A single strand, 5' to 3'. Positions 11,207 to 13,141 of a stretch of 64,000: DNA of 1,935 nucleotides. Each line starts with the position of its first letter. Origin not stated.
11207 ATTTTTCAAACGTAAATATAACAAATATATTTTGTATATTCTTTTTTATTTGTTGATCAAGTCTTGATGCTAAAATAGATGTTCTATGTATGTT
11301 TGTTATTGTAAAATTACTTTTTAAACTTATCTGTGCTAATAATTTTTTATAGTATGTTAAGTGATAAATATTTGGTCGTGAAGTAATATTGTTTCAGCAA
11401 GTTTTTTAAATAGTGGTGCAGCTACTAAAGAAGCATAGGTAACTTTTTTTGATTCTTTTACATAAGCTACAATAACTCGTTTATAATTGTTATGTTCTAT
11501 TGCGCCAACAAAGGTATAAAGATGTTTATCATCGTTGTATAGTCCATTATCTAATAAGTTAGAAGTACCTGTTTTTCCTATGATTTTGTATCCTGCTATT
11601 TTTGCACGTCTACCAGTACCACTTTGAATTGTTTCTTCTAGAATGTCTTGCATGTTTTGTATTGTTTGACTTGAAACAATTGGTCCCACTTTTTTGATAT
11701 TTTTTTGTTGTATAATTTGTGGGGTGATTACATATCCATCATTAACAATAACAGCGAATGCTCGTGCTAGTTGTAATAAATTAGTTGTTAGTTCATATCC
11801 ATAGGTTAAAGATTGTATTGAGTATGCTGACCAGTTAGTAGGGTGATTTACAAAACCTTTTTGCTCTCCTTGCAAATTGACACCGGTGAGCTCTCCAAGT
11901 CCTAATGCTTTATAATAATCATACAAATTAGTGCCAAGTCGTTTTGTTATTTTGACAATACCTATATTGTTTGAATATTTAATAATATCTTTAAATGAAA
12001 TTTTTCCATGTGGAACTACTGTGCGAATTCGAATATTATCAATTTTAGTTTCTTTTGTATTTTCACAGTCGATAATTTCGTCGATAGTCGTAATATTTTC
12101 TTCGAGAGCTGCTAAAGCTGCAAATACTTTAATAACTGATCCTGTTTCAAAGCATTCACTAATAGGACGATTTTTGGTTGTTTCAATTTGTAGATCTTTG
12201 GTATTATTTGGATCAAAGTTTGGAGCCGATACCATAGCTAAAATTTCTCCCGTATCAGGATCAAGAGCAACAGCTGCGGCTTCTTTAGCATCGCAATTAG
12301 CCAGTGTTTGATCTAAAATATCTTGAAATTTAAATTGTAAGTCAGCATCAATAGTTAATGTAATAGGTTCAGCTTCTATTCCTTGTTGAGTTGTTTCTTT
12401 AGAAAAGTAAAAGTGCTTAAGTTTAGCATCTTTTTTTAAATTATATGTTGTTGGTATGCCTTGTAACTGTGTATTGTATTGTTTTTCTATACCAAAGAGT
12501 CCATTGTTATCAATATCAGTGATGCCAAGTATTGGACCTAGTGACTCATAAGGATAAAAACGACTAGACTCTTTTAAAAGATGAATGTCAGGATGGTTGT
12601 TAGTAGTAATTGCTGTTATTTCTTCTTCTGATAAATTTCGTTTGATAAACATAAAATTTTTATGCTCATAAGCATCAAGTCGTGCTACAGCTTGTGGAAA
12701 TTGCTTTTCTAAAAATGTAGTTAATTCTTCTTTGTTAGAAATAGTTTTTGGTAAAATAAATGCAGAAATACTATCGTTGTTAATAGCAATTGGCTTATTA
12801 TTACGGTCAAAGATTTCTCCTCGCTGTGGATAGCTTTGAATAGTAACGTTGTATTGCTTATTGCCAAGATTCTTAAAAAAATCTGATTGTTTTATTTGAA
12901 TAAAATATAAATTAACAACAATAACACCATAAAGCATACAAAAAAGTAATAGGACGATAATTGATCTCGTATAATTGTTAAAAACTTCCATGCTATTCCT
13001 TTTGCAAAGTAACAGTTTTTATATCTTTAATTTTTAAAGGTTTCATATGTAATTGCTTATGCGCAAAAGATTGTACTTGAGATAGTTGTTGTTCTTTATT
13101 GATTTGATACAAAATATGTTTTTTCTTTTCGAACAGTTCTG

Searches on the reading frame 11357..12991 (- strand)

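Call 59: search_protein_families(library=pfam, proteins=[window:11357-12991:-], max_evalue=0.00001)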
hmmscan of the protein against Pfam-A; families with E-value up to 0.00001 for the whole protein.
window:11357-12991:- (544 aa): 2 families
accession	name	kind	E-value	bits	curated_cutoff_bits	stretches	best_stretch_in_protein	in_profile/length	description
PF00905.27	Transpeptidase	-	5.2e-62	210.2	22.1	1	239-532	2-298/299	Penicillin binding protein transpeptidase domain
PF03717.20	PBP_dimer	-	5.7e-15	56.6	24.4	1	54-189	3-171/180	Penicillin-binding Protein dimerisation domain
